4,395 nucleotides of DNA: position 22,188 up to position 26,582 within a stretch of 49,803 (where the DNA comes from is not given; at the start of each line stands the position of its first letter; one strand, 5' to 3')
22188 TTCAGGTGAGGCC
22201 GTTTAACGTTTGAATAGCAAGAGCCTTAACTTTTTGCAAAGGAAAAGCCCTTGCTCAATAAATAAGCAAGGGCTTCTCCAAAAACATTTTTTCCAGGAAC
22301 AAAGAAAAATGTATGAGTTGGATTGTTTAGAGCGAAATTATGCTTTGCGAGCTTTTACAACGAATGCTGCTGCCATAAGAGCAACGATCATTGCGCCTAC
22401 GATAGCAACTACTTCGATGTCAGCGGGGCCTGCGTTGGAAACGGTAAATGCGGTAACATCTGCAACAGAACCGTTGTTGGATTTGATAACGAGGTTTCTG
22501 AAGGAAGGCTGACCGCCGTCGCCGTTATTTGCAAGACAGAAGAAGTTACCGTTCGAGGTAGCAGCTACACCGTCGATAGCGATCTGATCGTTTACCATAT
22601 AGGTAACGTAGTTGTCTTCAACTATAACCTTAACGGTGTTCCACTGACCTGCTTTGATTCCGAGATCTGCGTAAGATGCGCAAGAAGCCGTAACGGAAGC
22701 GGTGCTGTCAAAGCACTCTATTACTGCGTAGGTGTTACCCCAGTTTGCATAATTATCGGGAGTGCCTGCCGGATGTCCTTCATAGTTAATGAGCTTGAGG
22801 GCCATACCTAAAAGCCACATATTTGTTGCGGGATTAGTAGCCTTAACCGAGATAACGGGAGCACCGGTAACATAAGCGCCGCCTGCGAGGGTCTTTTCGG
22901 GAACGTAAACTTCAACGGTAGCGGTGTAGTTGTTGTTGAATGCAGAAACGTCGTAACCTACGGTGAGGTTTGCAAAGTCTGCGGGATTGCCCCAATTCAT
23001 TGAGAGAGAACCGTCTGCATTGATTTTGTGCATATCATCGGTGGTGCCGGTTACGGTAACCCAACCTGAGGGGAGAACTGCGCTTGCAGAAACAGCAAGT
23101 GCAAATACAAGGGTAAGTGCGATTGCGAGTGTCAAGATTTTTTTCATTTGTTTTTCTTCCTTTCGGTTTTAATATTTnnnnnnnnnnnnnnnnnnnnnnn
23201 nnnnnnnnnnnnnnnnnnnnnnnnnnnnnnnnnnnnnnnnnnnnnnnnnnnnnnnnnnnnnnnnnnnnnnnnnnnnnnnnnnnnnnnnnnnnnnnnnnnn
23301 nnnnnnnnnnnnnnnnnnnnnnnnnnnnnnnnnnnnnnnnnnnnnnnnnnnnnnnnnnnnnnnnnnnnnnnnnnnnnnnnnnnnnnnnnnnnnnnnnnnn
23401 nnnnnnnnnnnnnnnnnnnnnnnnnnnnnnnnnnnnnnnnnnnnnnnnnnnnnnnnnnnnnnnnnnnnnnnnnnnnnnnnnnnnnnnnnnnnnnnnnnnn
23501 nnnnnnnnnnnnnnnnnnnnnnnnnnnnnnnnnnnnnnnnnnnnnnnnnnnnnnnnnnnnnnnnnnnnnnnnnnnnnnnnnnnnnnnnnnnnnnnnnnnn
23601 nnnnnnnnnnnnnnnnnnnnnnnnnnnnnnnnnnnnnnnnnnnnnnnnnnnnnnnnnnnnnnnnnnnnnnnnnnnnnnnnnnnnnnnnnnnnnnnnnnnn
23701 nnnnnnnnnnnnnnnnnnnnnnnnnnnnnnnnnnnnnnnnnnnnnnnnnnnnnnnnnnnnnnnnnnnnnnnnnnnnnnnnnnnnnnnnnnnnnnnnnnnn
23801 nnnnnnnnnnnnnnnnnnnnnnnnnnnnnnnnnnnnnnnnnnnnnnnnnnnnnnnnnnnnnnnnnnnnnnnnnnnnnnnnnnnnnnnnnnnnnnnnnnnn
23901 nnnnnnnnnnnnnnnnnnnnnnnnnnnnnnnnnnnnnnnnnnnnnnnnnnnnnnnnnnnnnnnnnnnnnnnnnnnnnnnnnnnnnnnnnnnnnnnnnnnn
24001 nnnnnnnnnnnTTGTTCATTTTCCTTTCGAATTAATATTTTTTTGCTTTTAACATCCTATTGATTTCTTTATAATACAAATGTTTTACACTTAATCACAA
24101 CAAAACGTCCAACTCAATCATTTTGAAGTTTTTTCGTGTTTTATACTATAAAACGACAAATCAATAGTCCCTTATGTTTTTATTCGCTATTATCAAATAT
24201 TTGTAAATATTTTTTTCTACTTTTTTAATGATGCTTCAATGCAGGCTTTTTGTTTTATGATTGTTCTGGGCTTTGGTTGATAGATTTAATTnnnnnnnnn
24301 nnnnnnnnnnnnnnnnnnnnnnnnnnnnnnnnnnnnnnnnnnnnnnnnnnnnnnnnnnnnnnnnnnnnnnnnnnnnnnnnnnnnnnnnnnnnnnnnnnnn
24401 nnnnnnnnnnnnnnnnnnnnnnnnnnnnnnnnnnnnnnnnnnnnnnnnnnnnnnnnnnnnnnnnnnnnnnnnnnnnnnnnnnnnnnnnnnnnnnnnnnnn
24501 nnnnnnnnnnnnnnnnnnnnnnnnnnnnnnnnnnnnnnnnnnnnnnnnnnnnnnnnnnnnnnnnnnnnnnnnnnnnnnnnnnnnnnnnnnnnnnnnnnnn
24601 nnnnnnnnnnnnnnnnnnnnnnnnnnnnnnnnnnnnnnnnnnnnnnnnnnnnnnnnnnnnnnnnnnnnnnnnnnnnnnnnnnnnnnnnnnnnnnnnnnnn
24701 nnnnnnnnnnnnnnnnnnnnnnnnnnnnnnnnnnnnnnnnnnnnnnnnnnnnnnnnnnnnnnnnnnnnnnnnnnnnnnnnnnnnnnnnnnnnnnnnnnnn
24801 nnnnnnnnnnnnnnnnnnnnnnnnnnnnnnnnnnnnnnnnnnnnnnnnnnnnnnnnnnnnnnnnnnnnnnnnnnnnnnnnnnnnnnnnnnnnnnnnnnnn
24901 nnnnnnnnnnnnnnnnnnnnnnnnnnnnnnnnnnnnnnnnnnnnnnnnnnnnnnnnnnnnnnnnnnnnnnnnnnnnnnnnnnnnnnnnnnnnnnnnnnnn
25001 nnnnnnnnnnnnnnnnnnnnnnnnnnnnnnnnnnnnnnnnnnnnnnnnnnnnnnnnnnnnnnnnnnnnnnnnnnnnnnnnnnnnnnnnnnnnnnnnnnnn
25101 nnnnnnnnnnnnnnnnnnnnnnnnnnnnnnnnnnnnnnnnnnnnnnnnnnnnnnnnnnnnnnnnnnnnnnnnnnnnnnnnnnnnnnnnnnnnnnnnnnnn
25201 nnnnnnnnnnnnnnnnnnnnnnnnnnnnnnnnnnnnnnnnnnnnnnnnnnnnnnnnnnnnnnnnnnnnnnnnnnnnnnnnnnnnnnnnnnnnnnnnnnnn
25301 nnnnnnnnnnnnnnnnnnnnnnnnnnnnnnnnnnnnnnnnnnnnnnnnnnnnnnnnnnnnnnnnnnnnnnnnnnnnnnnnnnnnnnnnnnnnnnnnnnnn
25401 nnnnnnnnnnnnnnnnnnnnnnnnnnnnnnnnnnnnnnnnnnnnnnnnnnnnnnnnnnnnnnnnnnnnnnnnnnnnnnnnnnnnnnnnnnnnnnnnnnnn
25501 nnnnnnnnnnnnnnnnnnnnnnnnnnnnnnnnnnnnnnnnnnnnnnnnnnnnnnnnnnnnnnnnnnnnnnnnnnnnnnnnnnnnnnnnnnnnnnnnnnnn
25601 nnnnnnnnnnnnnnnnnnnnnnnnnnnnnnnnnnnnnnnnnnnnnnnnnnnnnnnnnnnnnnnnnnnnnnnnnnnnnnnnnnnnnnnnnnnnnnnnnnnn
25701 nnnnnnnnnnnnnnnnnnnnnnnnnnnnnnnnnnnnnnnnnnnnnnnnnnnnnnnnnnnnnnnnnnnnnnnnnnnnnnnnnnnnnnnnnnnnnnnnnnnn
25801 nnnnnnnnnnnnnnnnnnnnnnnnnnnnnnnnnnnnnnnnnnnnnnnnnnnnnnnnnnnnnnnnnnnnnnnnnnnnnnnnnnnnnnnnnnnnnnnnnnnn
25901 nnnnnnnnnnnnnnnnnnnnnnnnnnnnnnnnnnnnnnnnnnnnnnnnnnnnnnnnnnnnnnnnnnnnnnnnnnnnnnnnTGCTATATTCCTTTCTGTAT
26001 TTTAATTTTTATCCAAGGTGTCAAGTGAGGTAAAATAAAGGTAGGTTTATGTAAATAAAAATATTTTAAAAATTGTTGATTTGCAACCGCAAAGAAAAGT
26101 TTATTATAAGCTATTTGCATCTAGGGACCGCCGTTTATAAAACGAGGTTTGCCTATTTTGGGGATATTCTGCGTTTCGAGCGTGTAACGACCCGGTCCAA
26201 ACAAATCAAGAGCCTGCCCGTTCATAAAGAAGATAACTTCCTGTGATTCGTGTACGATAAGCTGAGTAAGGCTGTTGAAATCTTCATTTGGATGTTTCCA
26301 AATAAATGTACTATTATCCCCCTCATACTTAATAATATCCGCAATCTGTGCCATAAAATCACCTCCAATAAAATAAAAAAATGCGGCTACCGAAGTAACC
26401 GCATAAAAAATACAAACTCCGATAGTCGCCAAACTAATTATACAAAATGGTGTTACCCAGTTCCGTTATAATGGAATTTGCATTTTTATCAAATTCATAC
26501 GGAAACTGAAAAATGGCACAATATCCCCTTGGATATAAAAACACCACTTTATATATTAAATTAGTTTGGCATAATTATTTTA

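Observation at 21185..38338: About 17 kb of non-phage cargo lies between the small and large terminase genes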

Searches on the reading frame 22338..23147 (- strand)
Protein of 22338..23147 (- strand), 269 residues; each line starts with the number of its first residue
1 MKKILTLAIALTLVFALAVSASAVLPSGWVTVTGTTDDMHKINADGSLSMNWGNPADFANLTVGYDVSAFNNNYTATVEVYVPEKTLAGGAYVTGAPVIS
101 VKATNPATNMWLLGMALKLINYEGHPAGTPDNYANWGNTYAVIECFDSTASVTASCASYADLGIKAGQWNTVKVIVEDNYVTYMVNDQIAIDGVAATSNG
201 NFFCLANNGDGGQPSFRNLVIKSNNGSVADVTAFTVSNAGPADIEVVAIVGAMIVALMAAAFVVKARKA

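Call 4: search_protein_families(library=pfam, proteins=[window:22338-23147:-], max_evalue=0.01)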
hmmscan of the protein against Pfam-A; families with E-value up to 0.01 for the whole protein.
window:22338-23147:- (269 aa): 2 families
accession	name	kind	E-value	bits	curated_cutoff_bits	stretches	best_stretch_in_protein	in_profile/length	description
PF06439.18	3keto-disac_hyd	-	1.2e-07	32.4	26.8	1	27-222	12-187/187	3-keto-disaccharide hydrolase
PF10633.15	NPCBM_assoc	-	0.0065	17.1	24.4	0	17-52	22-56/78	NPCBM-associated, NEW3 domain of alpha-galactosidase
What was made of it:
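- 22338..23147 (-): DUF1080/3-keto-disaccharide-hydrolase-fold protein, 269 aa, with a signal sequence and a C-terminal membrane anchor. Pfam hit 1.2e-07 (call 4).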

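Call 30: find_encoding_contigs(protein=window:22338-23147:-, flank=10000, max_places=6)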
Protein window:22338-23147:- (269 aa): no gene with exactly this product is on record in the collection.

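Call 53: list_cluster_members(proteins=[window:22338-23147:-, window:23178-24011:-, window:24292-25980:-, window:26953-27231:-, window:28406-28762:-, window:35844-36599:-, window:36903-37292:+, window:38339-38878:-, window:19550-21184:-, window:18390-19469:+])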
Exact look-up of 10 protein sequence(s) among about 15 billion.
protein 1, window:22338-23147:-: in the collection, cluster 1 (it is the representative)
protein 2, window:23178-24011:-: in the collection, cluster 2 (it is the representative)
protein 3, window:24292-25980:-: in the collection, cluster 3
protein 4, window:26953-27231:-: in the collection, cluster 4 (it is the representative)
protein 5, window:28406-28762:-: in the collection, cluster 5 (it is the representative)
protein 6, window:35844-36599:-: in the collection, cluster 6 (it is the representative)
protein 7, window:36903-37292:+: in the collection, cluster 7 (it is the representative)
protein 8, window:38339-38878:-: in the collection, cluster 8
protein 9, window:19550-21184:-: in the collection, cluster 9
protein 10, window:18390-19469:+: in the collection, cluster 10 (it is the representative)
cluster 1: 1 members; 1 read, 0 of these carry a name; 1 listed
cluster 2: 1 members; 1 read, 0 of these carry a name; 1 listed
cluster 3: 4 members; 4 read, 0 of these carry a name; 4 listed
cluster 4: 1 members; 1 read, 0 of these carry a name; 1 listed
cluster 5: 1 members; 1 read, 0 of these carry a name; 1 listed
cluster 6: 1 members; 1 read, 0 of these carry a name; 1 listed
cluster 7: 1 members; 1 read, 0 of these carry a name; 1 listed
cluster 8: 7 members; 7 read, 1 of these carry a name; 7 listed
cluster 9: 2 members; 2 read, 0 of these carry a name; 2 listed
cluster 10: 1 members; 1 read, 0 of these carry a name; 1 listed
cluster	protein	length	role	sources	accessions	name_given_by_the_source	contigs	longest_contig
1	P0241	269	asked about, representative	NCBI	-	-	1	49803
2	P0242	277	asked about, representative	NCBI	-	-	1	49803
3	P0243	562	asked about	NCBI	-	-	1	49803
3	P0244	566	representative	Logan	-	-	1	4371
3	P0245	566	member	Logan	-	-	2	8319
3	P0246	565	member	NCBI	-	-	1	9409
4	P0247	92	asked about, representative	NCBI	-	-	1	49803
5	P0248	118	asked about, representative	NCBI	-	-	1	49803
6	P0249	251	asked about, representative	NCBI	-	-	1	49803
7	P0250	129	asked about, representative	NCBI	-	-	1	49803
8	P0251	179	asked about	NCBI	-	-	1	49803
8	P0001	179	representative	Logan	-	-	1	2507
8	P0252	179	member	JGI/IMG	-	hypothetical protein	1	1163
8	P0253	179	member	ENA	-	-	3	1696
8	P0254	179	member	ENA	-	-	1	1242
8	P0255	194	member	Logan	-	-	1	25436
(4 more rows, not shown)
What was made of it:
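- Apart from the lipoprotein, every cargo protein looked up is the sole member of its 90% cluster (call 53).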

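Call 54: find_encoding_contigs(protein=P0255, flank=10000, max_places=3)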
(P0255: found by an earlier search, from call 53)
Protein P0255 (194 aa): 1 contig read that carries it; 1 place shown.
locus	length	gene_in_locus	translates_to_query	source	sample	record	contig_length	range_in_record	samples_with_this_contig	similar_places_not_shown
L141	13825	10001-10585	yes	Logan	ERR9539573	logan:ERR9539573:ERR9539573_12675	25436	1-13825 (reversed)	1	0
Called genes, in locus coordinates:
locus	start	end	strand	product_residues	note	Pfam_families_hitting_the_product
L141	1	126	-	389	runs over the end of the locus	PF22022:Phage_int_M (faint), PF00589:Phage_integrase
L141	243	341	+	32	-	-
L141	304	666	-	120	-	PF13560:HTH_31 (faint), PF01381:HTH_3 (weak), PF13443:HTH_26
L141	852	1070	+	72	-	PF13560:HTH_31 (weak), PF12844:HTH_19 (weak), PF01381:HTH_3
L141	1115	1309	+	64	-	PF12728:HTH_17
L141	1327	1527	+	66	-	-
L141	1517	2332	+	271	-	PF12684:DUF3799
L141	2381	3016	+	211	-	PF13479:AAA_24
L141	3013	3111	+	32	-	-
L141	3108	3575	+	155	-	PF05037:DUF669 (weak)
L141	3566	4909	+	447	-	PF00270:DEAD (faint), PF04851:ResIII, PF00271:Helicase_C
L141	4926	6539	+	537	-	PF00145:DNA_methylase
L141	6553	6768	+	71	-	-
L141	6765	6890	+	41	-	-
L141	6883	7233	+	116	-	PF08774:VRR_NUC (weak)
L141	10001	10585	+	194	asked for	-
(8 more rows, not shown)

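Call 55: find_encoding_contigs(protein=P0246, flank=10000, max_places=3)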
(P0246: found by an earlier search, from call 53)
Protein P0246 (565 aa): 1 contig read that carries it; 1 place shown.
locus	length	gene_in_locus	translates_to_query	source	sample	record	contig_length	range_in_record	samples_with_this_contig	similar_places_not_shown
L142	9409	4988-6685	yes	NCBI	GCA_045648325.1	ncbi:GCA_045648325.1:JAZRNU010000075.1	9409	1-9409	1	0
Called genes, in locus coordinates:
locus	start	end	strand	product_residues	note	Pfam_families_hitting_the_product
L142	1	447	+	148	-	?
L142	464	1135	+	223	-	PF02224:Cytidylate_kin, PF13189:Cytidylate_kin2, PF13238:AAA_18 (weak), PF00406:ADK (weak), PF13207:AAA_17 (weak)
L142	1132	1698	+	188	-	PF01553:Acyltransferase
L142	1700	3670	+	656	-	PF02401:LYTB, PF00575:S1 (weak), PF23459:S1_RRP5 (faint), PF25522:OB_cyt-4 (faint), PF00575:S1, PF21710:Spt6_S1 (weak)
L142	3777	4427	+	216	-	-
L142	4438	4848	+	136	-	PF04246:RseC_MucC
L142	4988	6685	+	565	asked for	-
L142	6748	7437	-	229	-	PF04973:NMN_transporter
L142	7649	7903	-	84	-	PF01649:Ribosomal_S20p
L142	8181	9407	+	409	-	?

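Call 61: search_protein_families(library=ncbifam, proteins=[window:22338-23147:-], max_evalue=0.01)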
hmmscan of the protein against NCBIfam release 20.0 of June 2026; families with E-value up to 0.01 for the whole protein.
window:22338-23147:- (269 aa): 1 family
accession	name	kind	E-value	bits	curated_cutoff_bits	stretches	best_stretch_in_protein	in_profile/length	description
NF008602.0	PRK11570.1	subfamily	0.0022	17.9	198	1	184-258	87-163/206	FKBP-type peptidyl-prolyl cis-trans isomerase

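Call 73: find_homologous_proteins(query=window:22338-23147:-, max_evalue=1e-10)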
Query window:22338-23147:- (269 aa): 19 proteins with E <= 1e-10 among 4477 candidates.
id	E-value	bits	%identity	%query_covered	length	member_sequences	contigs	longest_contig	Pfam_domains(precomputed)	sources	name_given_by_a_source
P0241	7.9e-170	581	100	100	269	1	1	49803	PF06439.19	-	-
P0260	3.5e-125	435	75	100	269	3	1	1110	PF06439.19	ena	-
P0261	9.1e-106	371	66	100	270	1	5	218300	PF06439.19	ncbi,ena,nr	ncbi:MAG: DUF1080 domain-containing protein [Clostridia bacterium]|nr:DUF1080 domain-containing prot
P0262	2.2e-98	347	70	86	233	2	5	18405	PF06439.19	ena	-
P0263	3.1e-97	343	64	100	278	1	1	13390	PF06439.19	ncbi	-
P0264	9.0e-95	335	64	100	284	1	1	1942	PF06439.19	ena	-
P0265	3.0e-90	320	60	100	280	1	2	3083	PF06439.19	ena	-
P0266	4.5e-88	313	61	100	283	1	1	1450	-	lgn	-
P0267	4.5e-87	310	59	100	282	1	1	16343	PF06439.19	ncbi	-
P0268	4.7e-78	280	60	100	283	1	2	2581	-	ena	-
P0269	2.7e-73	265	71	68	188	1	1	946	PF06439.19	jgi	jgi:hypothetical protein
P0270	2.3e-16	78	32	87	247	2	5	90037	PF06439.19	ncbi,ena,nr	ncbi:MAG: hypothetical protein IJD95_06300 [Clostridia bacterium]|nr:hypothetical protein [Clostridi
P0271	3.9e-14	71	56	25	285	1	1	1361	-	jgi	jgi:hypothetical protein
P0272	7.2e-13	67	35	100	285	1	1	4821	-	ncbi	-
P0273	1.2e-12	66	33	100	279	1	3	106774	-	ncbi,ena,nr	ncbi:MAG: hypothetical protein IKA51_06520 [Clostridia bacterium]|nr:hypothetical protein [Clostridi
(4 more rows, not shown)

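Call 74: find_encoding_contigs(protein=P0261, flank=8000, max_places=2)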
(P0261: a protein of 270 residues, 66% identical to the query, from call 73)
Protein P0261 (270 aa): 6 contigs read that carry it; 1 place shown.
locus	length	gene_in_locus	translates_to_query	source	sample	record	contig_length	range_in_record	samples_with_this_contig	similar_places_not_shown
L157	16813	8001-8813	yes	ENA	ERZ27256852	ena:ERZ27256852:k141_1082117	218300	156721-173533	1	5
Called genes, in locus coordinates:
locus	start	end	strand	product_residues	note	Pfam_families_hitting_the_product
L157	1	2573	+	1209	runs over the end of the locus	PF11721:Malectin (faint)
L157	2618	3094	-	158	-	PF01668:SmpB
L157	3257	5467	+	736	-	-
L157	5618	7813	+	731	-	-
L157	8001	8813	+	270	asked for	PF06439:3keto-disac_hyd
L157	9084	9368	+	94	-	PF07876:Dabb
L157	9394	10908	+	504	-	PF17651:Raco_middle, PF14574:RACo_C_ter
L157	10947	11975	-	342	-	PF00793:DAHP_synth_1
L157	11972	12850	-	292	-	PF03446:NAD_binding_2, PF02153:PDH_N, PF20463:PDH_C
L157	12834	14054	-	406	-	PF00275:EPSP_synthase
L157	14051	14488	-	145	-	PF01220:DHquinase_II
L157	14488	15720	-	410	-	PF08501:Shikimate_dh_N, PF13238:AAA_18 (faint), PF13671:AAA_33 (weak), PF01202:SKI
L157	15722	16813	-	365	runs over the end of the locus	PF01264:Chorismate_synt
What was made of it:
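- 22338..23147 (-): The closest named relative, P0261 (66% aa), is chromosomal and lies beside smpB and shikimate genes (calls 73, 74).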

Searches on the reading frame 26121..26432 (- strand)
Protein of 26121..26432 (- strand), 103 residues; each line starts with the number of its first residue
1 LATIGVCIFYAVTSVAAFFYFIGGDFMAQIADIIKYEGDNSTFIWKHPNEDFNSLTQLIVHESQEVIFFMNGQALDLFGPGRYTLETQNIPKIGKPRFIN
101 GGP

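Call 4: search_protein_families(library=pfam, proteins=[window:26121-26432:-], max_evalue=0.01)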
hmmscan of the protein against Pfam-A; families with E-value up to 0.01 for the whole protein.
window:26121-26432:- (103 aa): 1 family
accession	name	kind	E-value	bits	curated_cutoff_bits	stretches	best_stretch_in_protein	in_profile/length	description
PF13421.11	Band_7_1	-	4.7e-09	36.6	24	1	49-93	8-52/211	SPFH domain-Band 7 family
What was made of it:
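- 26121..26432 (-): 5' fragment of an SPFH/Band-7 gene. Pfam Band_7_1 4.7e-09, matching only profile positions 8-52 of 211 (call 4).
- Checked: A 5' SPFH/Band_7_1 fragment at 26121-26432 that matches only profile positions 8-52 of 211 (call 4).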

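Call 61: search_protein_families(library=ncbifam, proteins=[window:26121-26432:-], max_evalue=0.01)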
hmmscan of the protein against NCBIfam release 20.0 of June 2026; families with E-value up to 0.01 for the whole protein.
window:26121-26432:- (103 aa): 0 families
